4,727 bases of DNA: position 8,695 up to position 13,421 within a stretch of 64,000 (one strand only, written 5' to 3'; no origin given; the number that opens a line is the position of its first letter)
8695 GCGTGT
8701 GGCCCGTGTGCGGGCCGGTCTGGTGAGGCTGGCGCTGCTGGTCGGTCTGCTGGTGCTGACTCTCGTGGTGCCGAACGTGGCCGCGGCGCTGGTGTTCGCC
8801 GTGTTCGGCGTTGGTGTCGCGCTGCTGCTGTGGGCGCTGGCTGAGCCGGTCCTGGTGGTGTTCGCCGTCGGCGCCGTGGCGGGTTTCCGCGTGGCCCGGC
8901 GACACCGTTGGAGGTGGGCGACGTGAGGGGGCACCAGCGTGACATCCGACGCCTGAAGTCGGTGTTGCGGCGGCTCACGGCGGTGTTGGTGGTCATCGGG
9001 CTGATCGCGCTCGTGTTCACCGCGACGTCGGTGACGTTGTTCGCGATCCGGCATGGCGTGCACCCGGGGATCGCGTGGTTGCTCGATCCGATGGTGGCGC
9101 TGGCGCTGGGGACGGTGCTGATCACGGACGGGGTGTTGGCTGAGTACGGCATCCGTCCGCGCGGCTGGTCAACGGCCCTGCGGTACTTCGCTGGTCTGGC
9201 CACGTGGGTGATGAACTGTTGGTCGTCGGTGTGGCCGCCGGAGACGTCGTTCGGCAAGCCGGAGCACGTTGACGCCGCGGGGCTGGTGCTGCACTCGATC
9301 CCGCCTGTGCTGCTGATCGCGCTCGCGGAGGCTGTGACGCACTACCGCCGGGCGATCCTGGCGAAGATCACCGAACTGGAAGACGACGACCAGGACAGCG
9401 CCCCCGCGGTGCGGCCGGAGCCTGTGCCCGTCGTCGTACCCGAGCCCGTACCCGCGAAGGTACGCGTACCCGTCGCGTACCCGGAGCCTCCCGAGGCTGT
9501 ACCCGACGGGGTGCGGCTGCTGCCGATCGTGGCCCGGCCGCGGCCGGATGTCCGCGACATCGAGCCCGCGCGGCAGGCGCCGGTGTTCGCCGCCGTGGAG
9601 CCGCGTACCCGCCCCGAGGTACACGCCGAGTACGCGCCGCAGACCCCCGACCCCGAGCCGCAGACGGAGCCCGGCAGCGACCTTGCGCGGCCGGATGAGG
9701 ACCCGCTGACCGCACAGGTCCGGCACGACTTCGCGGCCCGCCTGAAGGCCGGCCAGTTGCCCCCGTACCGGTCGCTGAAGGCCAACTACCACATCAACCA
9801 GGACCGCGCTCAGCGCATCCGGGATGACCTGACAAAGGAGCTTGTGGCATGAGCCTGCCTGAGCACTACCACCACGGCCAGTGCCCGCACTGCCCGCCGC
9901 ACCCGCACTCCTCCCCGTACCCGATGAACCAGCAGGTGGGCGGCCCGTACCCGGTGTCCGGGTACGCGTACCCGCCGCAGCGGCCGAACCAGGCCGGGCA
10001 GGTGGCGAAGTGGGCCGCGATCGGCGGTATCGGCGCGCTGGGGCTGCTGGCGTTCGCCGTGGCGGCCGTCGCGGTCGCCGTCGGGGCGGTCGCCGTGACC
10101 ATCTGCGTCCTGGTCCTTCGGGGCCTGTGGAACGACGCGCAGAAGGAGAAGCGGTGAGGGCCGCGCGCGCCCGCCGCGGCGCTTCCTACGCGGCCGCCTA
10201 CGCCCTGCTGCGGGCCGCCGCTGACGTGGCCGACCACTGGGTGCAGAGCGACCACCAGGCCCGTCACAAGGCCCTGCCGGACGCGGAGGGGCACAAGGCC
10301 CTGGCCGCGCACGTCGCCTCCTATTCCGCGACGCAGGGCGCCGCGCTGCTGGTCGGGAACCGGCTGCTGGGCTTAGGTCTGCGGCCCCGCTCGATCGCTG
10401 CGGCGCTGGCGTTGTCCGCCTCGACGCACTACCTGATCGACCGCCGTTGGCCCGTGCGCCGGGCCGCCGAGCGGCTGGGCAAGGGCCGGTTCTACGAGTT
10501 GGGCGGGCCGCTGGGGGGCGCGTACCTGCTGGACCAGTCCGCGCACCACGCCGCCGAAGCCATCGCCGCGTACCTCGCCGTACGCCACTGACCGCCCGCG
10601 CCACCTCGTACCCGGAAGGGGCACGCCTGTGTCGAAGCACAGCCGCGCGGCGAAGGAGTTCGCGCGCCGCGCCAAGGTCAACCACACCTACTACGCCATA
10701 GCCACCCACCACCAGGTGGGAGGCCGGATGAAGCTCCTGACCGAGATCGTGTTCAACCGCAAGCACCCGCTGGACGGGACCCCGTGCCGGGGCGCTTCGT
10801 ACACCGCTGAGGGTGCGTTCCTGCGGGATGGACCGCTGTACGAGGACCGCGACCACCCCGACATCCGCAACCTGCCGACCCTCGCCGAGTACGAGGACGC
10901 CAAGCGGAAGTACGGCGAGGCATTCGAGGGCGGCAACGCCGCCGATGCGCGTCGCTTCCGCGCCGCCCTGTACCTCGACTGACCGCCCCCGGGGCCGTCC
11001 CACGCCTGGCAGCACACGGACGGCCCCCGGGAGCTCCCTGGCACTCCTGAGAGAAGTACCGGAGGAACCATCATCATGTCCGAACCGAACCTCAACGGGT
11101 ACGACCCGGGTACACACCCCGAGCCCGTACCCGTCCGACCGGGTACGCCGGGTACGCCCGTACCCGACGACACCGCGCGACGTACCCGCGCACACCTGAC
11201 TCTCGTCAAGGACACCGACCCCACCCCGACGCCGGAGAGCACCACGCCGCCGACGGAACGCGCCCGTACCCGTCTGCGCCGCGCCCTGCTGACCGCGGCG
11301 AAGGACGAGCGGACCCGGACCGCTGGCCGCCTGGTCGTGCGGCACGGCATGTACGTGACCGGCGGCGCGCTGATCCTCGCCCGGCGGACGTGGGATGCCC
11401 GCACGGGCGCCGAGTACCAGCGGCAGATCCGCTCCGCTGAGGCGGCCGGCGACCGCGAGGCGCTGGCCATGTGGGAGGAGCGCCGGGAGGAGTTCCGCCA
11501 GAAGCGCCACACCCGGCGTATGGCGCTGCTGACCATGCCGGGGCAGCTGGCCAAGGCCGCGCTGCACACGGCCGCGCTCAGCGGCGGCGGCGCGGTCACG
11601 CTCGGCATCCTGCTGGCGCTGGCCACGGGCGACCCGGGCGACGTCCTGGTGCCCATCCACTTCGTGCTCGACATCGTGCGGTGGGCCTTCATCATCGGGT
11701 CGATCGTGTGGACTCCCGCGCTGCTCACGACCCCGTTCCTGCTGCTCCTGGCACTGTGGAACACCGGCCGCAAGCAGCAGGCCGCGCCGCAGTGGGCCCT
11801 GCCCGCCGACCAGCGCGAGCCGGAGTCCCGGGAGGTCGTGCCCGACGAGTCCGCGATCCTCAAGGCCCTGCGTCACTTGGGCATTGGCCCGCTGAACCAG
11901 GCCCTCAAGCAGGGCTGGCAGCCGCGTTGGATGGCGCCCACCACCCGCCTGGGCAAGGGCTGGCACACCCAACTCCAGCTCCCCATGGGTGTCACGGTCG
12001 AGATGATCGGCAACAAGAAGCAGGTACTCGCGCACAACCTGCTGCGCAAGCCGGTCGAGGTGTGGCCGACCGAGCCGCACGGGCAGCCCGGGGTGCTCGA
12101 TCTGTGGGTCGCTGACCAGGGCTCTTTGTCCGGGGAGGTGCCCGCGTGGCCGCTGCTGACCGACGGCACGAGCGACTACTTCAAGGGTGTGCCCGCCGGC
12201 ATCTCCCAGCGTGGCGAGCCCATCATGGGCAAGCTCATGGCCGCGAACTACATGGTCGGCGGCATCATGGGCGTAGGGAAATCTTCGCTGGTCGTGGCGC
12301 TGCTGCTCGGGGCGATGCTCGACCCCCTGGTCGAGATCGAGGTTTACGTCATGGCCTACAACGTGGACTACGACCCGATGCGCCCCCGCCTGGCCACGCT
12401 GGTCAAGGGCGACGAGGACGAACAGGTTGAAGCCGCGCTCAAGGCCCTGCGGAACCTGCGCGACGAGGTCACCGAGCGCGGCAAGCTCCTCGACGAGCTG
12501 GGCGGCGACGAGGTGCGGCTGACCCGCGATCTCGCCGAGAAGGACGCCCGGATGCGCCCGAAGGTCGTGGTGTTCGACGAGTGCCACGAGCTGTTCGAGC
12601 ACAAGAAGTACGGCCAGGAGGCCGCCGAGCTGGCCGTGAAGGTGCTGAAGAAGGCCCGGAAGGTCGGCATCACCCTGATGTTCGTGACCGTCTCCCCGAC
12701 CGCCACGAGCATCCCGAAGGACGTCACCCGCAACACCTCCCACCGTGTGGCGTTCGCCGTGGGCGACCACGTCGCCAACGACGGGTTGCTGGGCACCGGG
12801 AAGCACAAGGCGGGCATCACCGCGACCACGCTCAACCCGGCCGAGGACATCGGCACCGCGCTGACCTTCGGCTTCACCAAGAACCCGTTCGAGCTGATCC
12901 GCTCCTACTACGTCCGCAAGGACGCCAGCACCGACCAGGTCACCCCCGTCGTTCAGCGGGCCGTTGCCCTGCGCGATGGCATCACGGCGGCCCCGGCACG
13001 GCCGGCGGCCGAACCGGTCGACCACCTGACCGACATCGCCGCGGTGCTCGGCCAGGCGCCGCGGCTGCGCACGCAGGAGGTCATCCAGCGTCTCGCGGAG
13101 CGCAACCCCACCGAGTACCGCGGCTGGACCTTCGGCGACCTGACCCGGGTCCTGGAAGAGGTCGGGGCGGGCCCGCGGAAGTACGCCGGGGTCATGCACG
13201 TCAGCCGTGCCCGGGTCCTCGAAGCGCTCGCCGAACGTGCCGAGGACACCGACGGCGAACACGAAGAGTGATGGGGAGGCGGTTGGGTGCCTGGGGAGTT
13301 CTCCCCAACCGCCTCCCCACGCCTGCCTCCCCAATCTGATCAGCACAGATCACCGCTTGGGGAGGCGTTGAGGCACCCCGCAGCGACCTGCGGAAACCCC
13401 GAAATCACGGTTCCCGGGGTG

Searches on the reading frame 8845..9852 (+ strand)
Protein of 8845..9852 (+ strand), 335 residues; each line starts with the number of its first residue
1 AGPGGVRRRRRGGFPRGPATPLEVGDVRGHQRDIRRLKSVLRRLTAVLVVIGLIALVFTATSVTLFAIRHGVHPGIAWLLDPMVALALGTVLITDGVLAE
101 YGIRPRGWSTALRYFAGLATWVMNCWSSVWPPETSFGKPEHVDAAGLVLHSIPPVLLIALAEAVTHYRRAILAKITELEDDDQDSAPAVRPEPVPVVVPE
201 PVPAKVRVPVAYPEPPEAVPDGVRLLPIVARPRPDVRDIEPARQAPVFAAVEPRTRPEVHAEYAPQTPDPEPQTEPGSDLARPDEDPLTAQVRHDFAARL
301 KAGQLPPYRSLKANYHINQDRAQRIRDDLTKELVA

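Call 53: search_protein_families(library=pfam, proteins=[window:8845-9852:+], max_evalue=0.001)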
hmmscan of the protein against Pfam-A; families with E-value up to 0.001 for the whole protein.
window:8845-9852:+ (335 aa): 1 family
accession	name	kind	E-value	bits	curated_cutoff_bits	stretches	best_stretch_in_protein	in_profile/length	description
PF10953.13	DUF2754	-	0.00013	22.6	25.8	1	85-126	15-53/70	Protein of unknown function (DUF2754)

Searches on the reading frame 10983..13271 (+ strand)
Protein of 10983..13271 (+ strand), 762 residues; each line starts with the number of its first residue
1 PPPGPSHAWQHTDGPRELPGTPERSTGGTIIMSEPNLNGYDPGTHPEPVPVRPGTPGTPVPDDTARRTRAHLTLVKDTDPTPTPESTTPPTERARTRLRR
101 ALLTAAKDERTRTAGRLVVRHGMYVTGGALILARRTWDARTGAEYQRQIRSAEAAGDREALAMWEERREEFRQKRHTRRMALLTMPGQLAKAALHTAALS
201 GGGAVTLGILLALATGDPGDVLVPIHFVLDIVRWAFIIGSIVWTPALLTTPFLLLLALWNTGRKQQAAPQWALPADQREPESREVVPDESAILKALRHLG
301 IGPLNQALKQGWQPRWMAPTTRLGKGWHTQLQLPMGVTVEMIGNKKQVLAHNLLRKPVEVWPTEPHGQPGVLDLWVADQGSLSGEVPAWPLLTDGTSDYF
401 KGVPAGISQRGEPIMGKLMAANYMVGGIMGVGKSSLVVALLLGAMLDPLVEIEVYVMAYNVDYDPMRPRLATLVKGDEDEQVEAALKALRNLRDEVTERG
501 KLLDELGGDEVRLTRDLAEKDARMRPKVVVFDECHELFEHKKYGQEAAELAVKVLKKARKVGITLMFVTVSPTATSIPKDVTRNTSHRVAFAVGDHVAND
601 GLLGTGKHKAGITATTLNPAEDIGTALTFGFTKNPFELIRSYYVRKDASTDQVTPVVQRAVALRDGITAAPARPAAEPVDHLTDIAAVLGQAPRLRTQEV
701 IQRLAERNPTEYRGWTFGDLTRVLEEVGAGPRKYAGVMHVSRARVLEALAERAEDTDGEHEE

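Call 53: search_protein_families(library=pfam, proteins=[window:10983-13271:+], max_evalue=0.001)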
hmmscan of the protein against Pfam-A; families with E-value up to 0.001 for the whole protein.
window:10983-13271:+ (762 aa): 4 families
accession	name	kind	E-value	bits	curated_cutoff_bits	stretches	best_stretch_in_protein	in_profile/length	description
PF01580.24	FtsK_SpoIIIE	-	1.9e-06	27.9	24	1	417-543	36-154/221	FtsK/SpoIIIE family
PF13481.12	AAA_25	-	0.00024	21.2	27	1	422-568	35-187/195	AAA domain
PF05707.18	Zot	-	0.00047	20.1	20.3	0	424-589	4-143/197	Zonular occludens toxin (Zot)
PF13191.12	AAA_16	-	0.00093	20.2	32.6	0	423-539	27-146/167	AAA ATPase domain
